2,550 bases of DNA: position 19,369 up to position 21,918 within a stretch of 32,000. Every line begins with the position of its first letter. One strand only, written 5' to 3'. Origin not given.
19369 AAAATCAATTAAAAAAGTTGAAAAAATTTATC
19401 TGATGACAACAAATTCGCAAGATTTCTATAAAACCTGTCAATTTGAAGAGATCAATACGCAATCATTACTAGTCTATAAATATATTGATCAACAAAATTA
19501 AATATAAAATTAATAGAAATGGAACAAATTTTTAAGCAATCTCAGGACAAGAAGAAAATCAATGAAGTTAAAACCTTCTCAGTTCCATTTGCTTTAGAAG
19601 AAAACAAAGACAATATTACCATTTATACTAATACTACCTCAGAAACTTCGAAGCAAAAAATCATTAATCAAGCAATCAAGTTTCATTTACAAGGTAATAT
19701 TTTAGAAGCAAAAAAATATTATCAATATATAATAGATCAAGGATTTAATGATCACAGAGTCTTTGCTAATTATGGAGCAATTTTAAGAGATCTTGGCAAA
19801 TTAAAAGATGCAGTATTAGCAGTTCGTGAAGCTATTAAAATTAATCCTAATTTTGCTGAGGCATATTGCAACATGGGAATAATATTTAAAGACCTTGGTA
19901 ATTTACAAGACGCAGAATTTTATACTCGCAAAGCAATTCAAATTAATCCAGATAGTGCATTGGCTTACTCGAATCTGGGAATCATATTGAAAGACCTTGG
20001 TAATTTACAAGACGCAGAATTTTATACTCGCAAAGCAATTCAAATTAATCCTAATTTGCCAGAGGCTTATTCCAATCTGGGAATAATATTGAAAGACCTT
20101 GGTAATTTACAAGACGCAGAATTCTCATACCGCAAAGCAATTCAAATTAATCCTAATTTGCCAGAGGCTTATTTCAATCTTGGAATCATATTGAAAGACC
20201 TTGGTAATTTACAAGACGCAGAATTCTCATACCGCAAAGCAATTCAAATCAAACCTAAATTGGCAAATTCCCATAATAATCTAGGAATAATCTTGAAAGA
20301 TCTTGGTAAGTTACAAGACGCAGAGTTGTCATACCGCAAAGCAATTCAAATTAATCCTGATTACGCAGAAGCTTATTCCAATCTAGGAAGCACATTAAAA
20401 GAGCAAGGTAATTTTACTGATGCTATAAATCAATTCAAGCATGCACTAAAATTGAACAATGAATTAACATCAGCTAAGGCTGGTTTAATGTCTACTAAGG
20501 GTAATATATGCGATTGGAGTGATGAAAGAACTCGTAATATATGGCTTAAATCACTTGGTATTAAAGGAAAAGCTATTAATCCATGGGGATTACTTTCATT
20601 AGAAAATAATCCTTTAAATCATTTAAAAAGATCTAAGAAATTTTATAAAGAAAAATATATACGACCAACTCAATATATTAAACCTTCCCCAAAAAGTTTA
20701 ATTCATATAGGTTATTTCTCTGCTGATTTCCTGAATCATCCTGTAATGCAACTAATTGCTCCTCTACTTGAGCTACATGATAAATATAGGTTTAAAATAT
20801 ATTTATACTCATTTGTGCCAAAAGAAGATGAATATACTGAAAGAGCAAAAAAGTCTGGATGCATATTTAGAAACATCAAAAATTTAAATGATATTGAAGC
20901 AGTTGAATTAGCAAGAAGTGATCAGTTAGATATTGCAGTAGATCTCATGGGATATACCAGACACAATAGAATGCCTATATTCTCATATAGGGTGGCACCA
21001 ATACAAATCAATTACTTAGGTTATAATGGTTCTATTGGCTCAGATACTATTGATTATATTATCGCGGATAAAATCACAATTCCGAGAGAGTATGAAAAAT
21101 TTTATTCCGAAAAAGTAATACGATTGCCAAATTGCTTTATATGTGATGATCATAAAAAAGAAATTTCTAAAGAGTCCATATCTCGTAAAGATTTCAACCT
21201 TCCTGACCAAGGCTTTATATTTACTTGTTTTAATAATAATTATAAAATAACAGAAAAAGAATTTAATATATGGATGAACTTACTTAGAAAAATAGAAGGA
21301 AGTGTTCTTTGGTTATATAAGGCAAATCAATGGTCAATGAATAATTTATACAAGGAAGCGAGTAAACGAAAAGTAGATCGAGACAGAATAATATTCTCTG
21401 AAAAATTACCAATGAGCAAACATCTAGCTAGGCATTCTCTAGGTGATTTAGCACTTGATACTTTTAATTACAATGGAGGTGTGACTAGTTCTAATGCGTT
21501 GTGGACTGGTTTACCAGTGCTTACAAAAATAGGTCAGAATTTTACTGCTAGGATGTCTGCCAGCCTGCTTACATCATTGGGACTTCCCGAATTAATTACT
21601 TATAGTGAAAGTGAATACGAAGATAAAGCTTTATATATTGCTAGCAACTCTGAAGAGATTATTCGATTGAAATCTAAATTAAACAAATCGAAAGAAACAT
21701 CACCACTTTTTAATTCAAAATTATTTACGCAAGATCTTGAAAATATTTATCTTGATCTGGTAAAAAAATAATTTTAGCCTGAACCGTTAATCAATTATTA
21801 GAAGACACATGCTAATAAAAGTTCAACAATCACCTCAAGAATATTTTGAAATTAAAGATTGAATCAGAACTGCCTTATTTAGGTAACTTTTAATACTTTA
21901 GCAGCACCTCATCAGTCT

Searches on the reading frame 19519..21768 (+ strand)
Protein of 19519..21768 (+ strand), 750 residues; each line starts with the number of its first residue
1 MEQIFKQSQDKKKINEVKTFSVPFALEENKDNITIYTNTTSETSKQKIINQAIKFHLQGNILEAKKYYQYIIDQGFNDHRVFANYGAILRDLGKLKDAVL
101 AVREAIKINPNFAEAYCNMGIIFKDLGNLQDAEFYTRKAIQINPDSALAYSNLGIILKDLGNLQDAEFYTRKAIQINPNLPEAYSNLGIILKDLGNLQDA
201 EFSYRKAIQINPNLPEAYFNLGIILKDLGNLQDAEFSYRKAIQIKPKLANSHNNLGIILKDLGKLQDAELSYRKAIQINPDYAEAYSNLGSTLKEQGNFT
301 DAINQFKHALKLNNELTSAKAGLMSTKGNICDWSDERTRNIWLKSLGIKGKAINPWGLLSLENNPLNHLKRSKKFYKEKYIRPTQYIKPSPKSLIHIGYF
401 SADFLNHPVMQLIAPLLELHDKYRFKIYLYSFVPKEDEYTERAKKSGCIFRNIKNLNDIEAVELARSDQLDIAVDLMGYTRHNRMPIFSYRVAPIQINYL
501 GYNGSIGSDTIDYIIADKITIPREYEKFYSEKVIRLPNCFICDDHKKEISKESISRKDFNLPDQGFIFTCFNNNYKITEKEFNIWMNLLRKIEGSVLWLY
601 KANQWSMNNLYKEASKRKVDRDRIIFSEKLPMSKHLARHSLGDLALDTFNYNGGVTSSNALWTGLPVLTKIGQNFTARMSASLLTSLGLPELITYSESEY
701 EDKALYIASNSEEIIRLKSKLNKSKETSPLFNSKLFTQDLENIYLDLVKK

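Call 5: search_protein_families(library=pfam, proteins=[window:19519-21768:+], max_evalue=0.01)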
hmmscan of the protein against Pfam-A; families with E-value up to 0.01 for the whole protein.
window:19519-21768:+ (750 aa): 24 families
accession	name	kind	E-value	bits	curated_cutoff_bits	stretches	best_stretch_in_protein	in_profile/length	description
PF13844.12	Glyco_transf_41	-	4.5e-73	246.8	25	2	555-740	358-543/543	Glycosyl transferase family 41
PF00515.34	TPR_1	-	4.5e-60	197.6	27.8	6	181-213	1-33/34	Tetratricopeptide repeat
PF07719.23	TPR_2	-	2.6e-55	180.4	27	7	181-213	1-33/34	Tetratricopeptide repeat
PF13414.12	TPR_11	-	4e-49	164.5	26.8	6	259-297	4-42/42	TPR repeat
PF13181.12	TPR_8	-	5.1e-47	154.5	25.7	6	216-247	2-33/34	Tetratricopeptide repeat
PF13431.12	TPR_17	-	1.1e-44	147.4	24.4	6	204-235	2-33/34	Tetratricopeptide repeat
PF13424.12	TPR_12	-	6.1e-29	100.5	30.1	4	249-312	3-74/77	Tetratricopeptide repeat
PF13374.12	TPR_10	-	8.2e-25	86.5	27.5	1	283-313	2-32/42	Tetratricopeptide repeat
PF13428.12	TPR_14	-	4.3e-22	76.8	23.5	0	181-223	1-43/44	Tetratricopeptide repeat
PF14559.12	TPR_19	-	2.1e-19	70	25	3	262-313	4-55/68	Tetratricopeptide repeat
PF13432.12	TPR_16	-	4.5e-19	69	32.7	2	255-306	3-54/65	Tetratricopeptide repeat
PF23914.1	TPR_CcmH_CycH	-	6e-13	49.4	42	2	197-313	32-151/158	Cytochrome c-type biogenesis protein H TPR domain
PF13176.12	TPR_7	-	3.7e-12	45.8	27.9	0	285-315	1-31/36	Tetratricopeptide repeat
PF13371.12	TPR_9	-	1e-11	45.1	35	0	208-247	22-61/73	Tetratricopeptide repeat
PF12569.14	NatA_aux_su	-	1.7e-10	40.9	33.3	0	92-137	205-250/515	N-terminal acetyltransferase A, auxiliary subunit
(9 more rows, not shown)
